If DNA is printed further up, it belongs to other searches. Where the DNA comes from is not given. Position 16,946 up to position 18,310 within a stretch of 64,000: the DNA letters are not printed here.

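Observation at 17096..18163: Radical SAM enzyme with a Cys-rich C-terminus between galE and ugd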

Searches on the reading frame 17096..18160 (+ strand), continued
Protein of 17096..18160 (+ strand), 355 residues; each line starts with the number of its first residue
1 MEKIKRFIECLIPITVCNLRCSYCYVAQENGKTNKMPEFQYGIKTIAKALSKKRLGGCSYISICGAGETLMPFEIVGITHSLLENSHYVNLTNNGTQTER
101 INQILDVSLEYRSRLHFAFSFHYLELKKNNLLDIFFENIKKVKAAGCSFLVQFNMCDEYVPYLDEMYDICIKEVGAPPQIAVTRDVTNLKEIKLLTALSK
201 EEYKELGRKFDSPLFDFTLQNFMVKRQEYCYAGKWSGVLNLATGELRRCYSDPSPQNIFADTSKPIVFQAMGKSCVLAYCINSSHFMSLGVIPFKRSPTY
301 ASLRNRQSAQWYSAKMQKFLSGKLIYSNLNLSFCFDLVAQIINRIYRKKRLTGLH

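Call 16: find_related_loci(query=A1, collection=genome_contigs, flank=10000)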
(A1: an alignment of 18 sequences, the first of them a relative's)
Query A1 (355 aa) in genome_contigs; peptide patterns used: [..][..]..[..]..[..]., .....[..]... (x = any residue, [..] = any of these).
77 stretches matched a pattern; 60 encode a relative of the query (tblastn E <= 1e-3); 58 distinct loci.
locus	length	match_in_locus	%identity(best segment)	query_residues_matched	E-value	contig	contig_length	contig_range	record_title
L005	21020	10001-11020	69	1-341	2e-168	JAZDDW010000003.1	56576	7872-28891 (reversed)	MAG: bacterium isolate MEGAHIT-group-0.11 k141_17061008, whole genome shotgun sequence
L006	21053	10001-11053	58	4-354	4e-135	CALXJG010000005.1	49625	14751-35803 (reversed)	MAG: uncultured Clostridia bacterium isolate BRZ_BV__bin83 genome assembly, contig: BRZ_BV__NODE_704_length_49625_cov_16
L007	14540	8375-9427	58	4-354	4e-135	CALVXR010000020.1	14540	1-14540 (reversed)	MAG: uncultured Bacilli bacterium isolate E15__bin26 genome assembly, contig: E15__k127_3375166, whole genome shotgun se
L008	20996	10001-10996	59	1-328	2e-133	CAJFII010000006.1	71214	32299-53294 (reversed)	uncultured Clostridia bacterium isolate Chicken_18_mag_112 genome assembly, contig: MAGpy_11413_18_idba_bin_112_fascaffo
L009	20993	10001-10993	57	1-328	9e-130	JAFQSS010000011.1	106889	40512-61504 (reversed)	MAG: Clostridia bacterium isolate RGIG2116 Goat_Colon-4__c271675, whole genome shotgun sequence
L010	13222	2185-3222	57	1-344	2e-127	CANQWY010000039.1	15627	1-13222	MAG: uncultured Bacilli bacterium isolate Lapin-012__bin84 genome assembly, contig: Lapin-012__NODE_4660_length_15627_co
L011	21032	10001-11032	55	1-346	1e-127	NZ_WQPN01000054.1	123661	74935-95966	Clostridium sp. MCC353 NODE_64_length_123581_cov_42.937920, whole genome shotgun sequence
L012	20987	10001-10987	58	4-332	1e-126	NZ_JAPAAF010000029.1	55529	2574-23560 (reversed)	Gaoshiqia sediminis strain A06 scaffold_29_length=55530, whole genome shotgun sequence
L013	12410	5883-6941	54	1-352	7e-126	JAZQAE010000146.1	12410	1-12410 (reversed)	MAG: Eubacteriales bacterium isolate T1900044643_TS20190109.MAGScoT_cleanbin_000009 SGB_1301_k141_349407, whole genome s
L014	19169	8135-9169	54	1-344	2e-125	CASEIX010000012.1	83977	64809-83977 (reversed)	uncultured Eubacteriales bacterium isolate SI.T11.metabat-bins.17 genome assembly, contig: SI.T11.metabat-bins.17.fa_k14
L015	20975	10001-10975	56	1-324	2e-125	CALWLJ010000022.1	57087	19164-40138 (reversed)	MAG: uncultured Mediterraneibacter sp. isolate BRZ_HT__bin23 genome assembly, contig: BRZ_HT__NODE_951_length_57087_cov_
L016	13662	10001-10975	55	1-324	2e-124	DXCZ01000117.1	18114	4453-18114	MAG TPA_asm: Candidatus Mediterraneibacter stercoripullorum isolate CHK195-1396 CHK195__C321312_L18114_SAMEA5754839, who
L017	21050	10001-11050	53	1-345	4e-124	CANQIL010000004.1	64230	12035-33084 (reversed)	MAG: uncultured Bacilli bacterium isolate Lapin-028__bin30 genome assembly, contig: Lapin-028__NODE_394_length_64230_cov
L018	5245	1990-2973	57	1-328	1e-124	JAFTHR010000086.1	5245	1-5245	MAG: Clostridia bacterium isolate RGIG3828 Roe_deer_Cecum-1__c251399, whole genome shotgun sequence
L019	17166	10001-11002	55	1-329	3e-123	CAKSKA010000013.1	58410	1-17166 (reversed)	MAG: uncultured Eubacteriales bacterium isolate REFINED_METABAT215_TOP10_CONTIGS_1500_ASSEMBLY_K77_MERGED__Hadza_MoBio_h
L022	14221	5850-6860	53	1-332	9e-122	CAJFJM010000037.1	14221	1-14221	uncultured Clostridia bacterium isolate Chicken_20_mag_41 genome assembly, contig: MAGpy_11413_20_idba_bin_41_fascaffold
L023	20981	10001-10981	55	1-328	6e-121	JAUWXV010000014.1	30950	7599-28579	MAG: bacterium isolate CSMAG_2693 CSMAG_2693_k141_2879408_length_30950_cov_7.0000, whole genome shotgun sequence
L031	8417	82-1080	53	1-328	4e-117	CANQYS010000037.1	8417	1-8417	MAG: uncultured Clostridia bacterium isolate Lapin-015__bin45 genome assembly, contig: Lapin-015__NODE_8968_length_8417_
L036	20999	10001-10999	53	1-328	1e-115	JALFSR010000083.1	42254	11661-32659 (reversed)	MAG: Clostridiales bacterium isolate SUG976 k141_319152, whole genome shotgun sequence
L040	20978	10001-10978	51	1-328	9e-114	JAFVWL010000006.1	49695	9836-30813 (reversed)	MAG: Oscillospiraceae bacterium isolate RGIG5457 Sheep_Colon-5__c30894, whole genome shotgun sequence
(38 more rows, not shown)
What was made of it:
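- All the source organisms come from anaerobic or gut/sediment habitats (call 16).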

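Call 24: search_solved_structures(query=A2, max_evalue=1, show_alignments=3)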
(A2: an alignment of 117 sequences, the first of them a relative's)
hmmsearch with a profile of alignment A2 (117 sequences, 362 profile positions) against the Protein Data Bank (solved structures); distinct sequences matched with E-value up to 1: 2.
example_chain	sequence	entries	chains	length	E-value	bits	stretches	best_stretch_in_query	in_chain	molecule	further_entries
8wm2_A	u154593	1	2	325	0.0046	19.1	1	14-107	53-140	Fe-S radical SAM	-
2yx0_A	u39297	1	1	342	0.049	15.8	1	61-109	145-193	radical sam enzyme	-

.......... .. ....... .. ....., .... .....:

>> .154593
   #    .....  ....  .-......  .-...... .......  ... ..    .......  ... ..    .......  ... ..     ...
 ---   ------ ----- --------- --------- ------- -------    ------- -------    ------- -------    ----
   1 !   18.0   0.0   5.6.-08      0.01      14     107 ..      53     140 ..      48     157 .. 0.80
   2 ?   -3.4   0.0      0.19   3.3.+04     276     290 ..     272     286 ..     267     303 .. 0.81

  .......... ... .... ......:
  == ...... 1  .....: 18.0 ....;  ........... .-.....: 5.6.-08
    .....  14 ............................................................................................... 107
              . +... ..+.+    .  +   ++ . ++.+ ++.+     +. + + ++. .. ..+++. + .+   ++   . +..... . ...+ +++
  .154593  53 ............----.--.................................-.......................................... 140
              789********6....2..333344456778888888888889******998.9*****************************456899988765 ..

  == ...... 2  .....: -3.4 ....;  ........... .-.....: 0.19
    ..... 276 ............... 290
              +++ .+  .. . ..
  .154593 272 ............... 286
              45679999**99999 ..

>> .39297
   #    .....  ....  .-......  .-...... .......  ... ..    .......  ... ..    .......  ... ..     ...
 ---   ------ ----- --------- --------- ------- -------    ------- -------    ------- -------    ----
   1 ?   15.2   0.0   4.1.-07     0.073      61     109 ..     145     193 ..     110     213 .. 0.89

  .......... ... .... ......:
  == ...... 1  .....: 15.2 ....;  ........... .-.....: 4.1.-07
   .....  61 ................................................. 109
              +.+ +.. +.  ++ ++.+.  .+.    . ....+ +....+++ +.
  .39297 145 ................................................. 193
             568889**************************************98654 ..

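Call 29: search_protein_families(library=ncbifam, proteins=[L001:11091-12116:+, L003:11097-12086:+, L004:7551-8780:-], max_evalue=0.00001)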
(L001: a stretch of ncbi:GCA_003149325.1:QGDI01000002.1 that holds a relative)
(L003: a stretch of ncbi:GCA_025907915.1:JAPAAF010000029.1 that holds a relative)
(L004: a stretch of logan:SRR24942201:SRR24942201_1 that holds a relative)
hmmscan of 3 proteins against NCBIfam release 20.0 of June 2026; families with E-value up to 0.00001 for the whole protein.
L001:11091-12116:+ (341 aa): 0 families

L003:11097-12086:+ (329 aa): 0 families

L004:7551-8780:- (409 aa): 1 family
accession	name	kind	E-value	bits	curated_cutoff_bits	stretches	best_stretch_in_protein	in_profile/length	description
TIGR03609.1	S_layer_CsaB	equivalog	9.6e-21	74.4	213.1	1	90-333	47-279/301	polysaccharide pyruvyl transferase CsaB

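Call 31: predict_structure(alignment_id=A2)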
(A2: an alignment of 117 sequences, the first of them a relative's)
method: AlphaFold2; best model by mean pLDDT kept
length: 355 residues; sequences in the alignment: 117
mean_pLDDT: 95.7   pTM: 0.93
mean pLDDT of the five models: 95.7, 95.4, 95.1, 94.6, 93.7
residues with pLDDT >= 90: 324; 70-90: 28; 50-70: 2; < 50: 1
segments of 3 or more residues with pLDDT < 50: none
pLDDT, mean of each block of 10 residues (from residue 1): 94 95 84 93 99 98 96 98 98 98 98 99 98 99 99 97 98 98 90 95 97 97 95 98 98 97 98 93 95 96 98 98 96 91 90 69
secondary structure, 60 per line:
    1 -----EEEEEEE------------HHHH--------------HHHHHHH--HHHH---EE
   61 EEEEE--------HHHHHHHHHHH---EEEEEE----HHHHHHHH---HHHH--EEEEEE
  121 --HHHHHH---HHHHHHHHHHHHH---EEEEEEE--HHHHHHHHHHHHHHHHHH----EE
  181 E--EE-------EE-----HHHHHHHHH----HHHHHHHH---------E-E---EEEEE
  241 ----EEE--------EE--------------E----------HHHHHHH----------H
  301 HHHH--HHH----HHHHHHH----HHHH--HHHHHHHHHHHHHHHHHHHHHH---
elements in order: E6-12 H25-28 H43-49 H52-55 E59-65 H74-84 E88-93 H98-105 H109-112 E115-120 H123-128 H132-144 E148-154 H157-174 E179-181 H200-208 H213-220 E236-240 E245-247 H283-289 H300-304 H314-320 H325-328 H331-352
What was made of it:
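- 17096..18163 (+): Radical SAM enzyme gene (355 aa), member of an unnamed glycan-cluster rSAM family. AF2 pLDDT 95.7 (call 31).
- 17285..17302 (+): C64-G-A-G-E-T69, the GGE-type SAM-binding motif at the end of predicted beta-2. Strand E59-65 is seen in the model (call 31).
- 17783..17935 (+): Twitch-like C-terminal Cys region: C230-x13-G244-x4-C249, then C275-x4-C280 followed by NSSHF. Putative ligands of one auxiliary Fe-S cluster. A beta-hairpin (E236-240, E245-247) lies between C230 and C249 in the model (call 31).
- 18083..18151 (+): C-terminal basic amphipathic helix (aa 330-352), a possible in-plane membrane anchor. Helix H331-352 in the AF2 model (call 31).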

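Call 47: fold_search(model_id=the predicted structure, library=pdb)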
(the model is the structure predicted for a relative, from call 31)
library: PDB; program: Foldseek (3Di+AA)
matches with E <= 10: 1606; with E <= 0.001: 69
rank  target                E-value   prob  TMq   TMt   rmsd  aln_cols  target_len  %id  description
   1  5v1q_B                2.6e-10  1.00  0.54  0.45  11.3       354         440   15  Crystal structure of Streptococcus suis SuiB (released 2017-08-30)
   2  5v1s_A                3.4e-10  1.00  0.55  0.47  11.5       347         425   16  Crystal structure of Streptococcus suis SuiB bound to S-adenosylmethionine (released 2017-08-30)
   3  5v1q_A                4.6e-10  1.00  0.51  0.43   5.8       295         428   16  Crystal structure of Streptococcus suis SuiB (released 2017-08-30)
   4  5v1s_B                1.2e-09  1.00  0.52  0.45  11.3       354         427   14  Crystal structure of Streptococcus suis SuiB bound to S-adenosylmethionine (released 2017-08-30)
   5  5v1t_A                2.2e-09  1.00  0.54  0.45  11.4       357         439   15  Crystal structure of Streptococcus suis SuiB bound to precursor peptide SuiA (released 2017-08-30)
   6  6efn                  6.5e-08  1.00  0.51  0.48   6.8       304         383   14  Structure of a RiPP maturase, SkfB (released 2018-10-24)
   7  2fb2_B                1.2e-07  1.00  0.47  0.51   7.3       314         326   16  Structure of the MoaA Arg17/266/268/Ala triple mutant (released 2006-05-09)
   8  7vob                  1.3e-07  1.00  0.58  0.62   5.4       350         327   12  The crystal structure of a Radical SAM Enzyme BlsE involved in the Biosynthesis of Blasticidin S (released 2022-05-04)
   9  2fb2_A                2.1e-07  1.00  0.45  0.48   7.8       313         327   16  Structure of the MoaA Arg17/266/268/Ala triple mutant (released 2006-05-09)
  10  6c8v                  4.9e-07  1.00  0.46  0.52   7.1       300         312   13  X-ray structure of PqqE from Methylobacterium extorquens (released 2018-02-14)
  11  4k37_A                1.3e-06  1.00  0.49  0.48  13.0       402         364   13  Native anSMEcpe with bound AdoMet (released 2013-05-08)
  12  4k36_A                1.5e-06  1.00  0.46  0.43   7.5       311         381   15  His6 tagged anSMEcpe with bound AdoMet (released 2013-05-08)
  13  8hzy_B                2.1e-06  1.00  0.42  0.34   7.1       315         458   11  The crystal structure of a Radical SAM Enzyme DesII (released 2024-07-10)
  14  4k39_A                2.1e-06  1.00  0.48  0.47  13.2       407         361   14  Native anSMEcpe with bound AdoMet and Cp18Cys peptide (released 2013-05-08)
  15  8hzv_B                2.3e-06  1.00  0.40  0.32   8.0       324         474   10  The crystal structure of a Radical SAM Enzyme DesII (released 2024-07-10)
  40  2yx0                  1.0e-04  1.00  0.40  0.43   5.4       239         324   11  Crystal structure of P. horikoshii TYW1 (released 2007-10-30)
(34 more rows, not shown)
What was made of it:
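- Foldseek agrees (call 47).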

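Call 48: search_solved_structures(query=window:17096-18160:+, max_evalue=10, show_alignments=0)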
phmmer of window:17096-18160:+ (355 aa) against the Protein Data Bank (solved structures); distinct sequences matched with E-value up to 10: 2.
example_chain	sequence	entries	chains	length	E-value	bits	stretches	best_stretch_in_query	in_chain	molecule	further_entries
5wgg_A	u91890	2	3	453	0.11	14.9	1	10-80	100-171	Radical SAM domain protein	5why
6efn_A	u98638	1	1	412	0.87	12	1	8-96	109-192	Sporulation killing factor maturation protein SkfB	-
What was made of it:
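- On BlsE-type sugar-acid decarboxylase: BlsE is absent from PDB sequence searches even at E<=10 (calls 24, 48).
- Closest known: BlsE. Different: Identity is only 12%, with no significant sequence match (calls 24, 48).
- Tried and rejected: Searches with the protein and with a 117-sequence profile gave only weak N-terminal hits: AbmM 8wm2 at E=0.0046 and TYW1 2yx0 at E=0.049 (calls 24, 48).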

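Call 52: search_protein_families(library=pfam, proteins=[L040:8738-9994:+, L040:12011-13228:-, L040:13144-14193:+, L040:7874-8728:+, L031:1190-2728:+, L031:2762-3958:+, L031:3961-6207:+, L022:7188-10124:+, L036:12737-14767:+, L023:8903-9937:+], max_evalue=0.001)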
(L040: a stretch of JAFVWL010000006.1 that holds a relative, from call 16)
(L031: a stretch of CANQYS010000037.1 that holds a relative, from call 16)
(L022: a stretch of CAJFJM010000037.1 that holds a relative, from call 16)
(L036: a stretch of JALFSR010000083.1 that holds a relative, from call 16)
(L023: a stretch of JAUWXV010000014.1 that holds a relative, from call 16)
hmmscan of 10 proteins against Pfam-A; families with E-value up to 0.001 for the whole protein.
L040:8738-9994:+ (418 aa): 3 families
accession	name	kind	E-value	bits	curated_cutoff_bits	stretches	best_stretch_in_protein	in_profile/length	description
PF00005.33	ABC_tran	-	9.1e-22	78.6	25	1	61-192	1-135/137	ABC transporter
PF14524.12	Wzt_C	-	4.6e-05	23.9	30.4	1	296-391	28-130/143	Wzt C-terminal domain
PF13304.12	AAA_21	-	0.00023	21.8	27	1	75-94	3-22/304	AAA domain, putative AbiEii toxin, Type IV TA system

L040:12011-13228:- (405 aa): 0 families

L040:13144-14193:+ (349 aa): 3 families
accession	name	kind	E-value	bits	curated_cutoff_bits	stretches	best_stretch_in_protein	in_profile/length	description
PF00535.33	Glycos_transf_2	-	2.3e-41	142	23.3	1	5-130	1-127/168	Glycosyl transferase family 2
PF13641.12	Glyco_tranf_2_3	-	2e-15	57.9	27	1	2-122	1-126/230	Glycosyltransferase like family 2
PF10111.15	Glyco_tranf_2_2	-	1.4e-09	38.3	27.3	1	5-98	1-99/276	Glycosyltransferase like family 2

L040:7874-8728:+ (284 aa): 1 family
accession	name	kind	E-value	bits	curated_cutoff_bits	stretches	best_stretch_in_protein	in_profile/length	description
PF01061.29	ABC2_membrane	-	8.3e-19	68.4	26.9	1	32-244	2-210/211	ABC-2 type transporter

L031:1190-2728:+ (512 aa): 1 family
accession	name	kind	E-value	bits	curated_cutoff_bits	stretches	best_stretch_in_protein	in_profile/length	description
PF01943.22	Polysacc_synt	-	2.9e-05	24.1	28.2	1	15-287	2-263/274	Polysaccharide biosynthesis protein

L031:2762-3958:+ (398 aa): 4 families
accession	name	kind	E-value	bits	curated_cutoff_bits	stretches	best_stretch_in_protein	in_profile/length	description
PF00534.26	Glycos_transf_1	-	5.2e-36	124.2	26.4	1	214-379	4-172/172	Glycosyl transferases group 1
PF13692.12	Glyco_trans_1_4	-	5.2e-28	98.5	27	1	228-365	4-142/142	Glycosyl transferases group 1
PF20706.3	GT4-conflict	-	1.3e-10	41.3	26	1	162-342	137-324/385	Family 4 Glycosyltransferase in conflict systems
PF13439.12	Glyco_transf_4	-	3.5e-09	37.3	28.5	1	165-206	127-168/170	Glycosyltransferase Family 4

L031:3961-6207:+ (748 aa): 4 families
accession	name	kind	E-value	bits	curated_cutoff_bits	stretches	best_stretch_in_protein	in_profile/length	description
PF00534.26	Glycos_transf_1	-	1.5e-29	103.2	26.4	1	568-719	7-161/172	Glycosyl transferases group 1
PF13692.12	Glyco_trans_1_4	-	1.2e-20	74.6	27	1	577-714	2-140/142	Glycosyl transferases group 1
PF13439.12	Glyco_transf_4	-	4.4e-13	50.1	28.5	1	400-562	2-169/170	Glycosyltransferase Family 4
PF04932.20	Wzy_C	-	2.5e-05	24.5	31.7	1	201-324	3-148/149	O-Antigen ligase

L022:7188-10124:+ (978 aa): 2 families
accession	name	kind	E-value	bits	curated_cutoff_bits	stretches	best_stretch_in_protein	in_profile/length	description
PF00404.24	Dockerin_1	-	1e-06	29.3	22.9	1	916-957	1-42/57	Dockerin type I domain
PF06832.18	BiPBP_C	-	0.00018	21.8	26.8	1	773-843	9-90/90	Penicillin-Binding Protein C-terminus Family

L036:12737-14767:+ (676 aa): 4 families
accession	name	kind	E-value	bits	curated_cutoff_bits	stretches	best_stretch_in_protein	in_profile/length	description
PF00535.33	Glycos_transf_2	-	4.9e-43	147.4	23.3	1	20-188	1-167/168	Glycosyl transferase family 2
PF04230.19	PS_pyruv_trans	-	6e-33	115.4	25.3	1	364-611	1-279/280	Polysaccharide pyruvyl transferase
PF10111.15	Glyco_tranf_2_2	-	2.4e-15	57.2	27.3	1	20-126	1-117/276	Glycosyltransferase like family 2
PF13641.12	Glyco_tranf_2_3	-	1.4e-09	38.7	27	1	19-119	3-109/230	Glycosyltransferase like family 2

L023:8903-9937:+ (344 aa): 3 families
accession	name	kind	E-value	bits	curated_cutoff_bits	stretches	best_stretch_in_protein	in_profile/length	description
PF10111.15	Glyco_tranf_2_2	-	1.6e-09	38.1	27.3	1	142-186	161-204/276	Glycosyltransferase like family 2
PF02709.20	Glyco_transf_7C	-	7e-07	29.2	23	1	146-183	20-57/78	N-terminal domain of galactosyltransferase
PF00535.33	Glycos_transf_2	-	1.6e-06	28.6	23.3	1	27-121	1-97/168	Glycosyl transferase family 2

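Call 53: search_protein_representatives(alignment_id=A2)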
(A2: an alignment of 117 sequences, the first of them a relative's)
Query: 117 sequences, 362 profile positions. Proteins with E-value up to 0.001 (for the whole library): 1284; up to 1e-10: 539; up to 1e-30: 333. The best 150 are listed.
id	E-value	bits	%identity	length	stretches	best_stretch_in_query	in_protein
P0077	5.2e-169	578.3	-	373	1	2-356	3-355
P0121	3.8e-152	522.8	-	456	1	1-346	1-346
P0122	2.6e-146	503.6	-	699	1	1-355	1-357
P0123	3.2e-137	473.7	-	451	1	3-331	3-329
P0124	1.5e-136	471.5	-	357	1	2-346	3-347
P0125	4.0e-135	466.8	-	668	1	35-360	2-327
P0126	7.3e-132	456.1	-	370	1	1-352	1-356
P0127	2.7e-126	437.7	-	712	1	1-357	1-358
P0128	7.6e-125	433.0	-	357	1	2-353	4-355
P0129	8.8e-122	422.9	-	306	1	65-352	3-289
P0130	2.4e-121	421.4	-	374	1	3-351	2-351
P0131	7.1e-121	419.9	-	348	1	3-343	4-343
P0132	2.4e-120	418.2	-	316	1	1-278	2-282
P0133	2.8e-119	414.7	-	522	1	1-332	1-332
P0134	6.3e-119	413.5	-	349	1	4-346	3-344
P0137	2.1e-116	405.2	-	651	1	2-348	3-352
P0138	3.5e-116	404.5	-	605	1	2-346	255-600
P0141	4.3e-114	397.6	-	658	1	2-338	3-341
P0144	1.7e-112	392.4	-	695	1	1-347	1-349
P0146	6.5e-112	390.4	-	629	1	2-351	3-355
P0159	3.3e-105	368.4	-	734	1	1-345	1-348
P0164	9.0e-103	360.4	-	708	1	2-331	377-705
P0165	1.1e-102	360.0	-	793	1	2-356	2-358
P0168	7.7e-101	354.0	-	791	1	3-342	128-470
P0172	1.8e-99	349.5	-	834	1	2-346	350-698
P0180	1.7e-97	343.0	-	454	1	2-327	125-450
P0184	5.0e-96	338.2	-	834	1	1-343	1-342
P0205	1.9e-91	323.1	-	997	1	2-326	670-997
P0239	9.2e-82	291.2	-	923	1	4-324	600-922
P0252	4.7e-79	282.3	-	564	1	2-349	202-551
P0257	3.2e-78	279.6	-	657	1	3-329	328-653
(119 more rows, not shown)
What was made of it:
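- Checked: A family profile finds 333 50%-identity clusters at E<=1e-30 (call 53).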
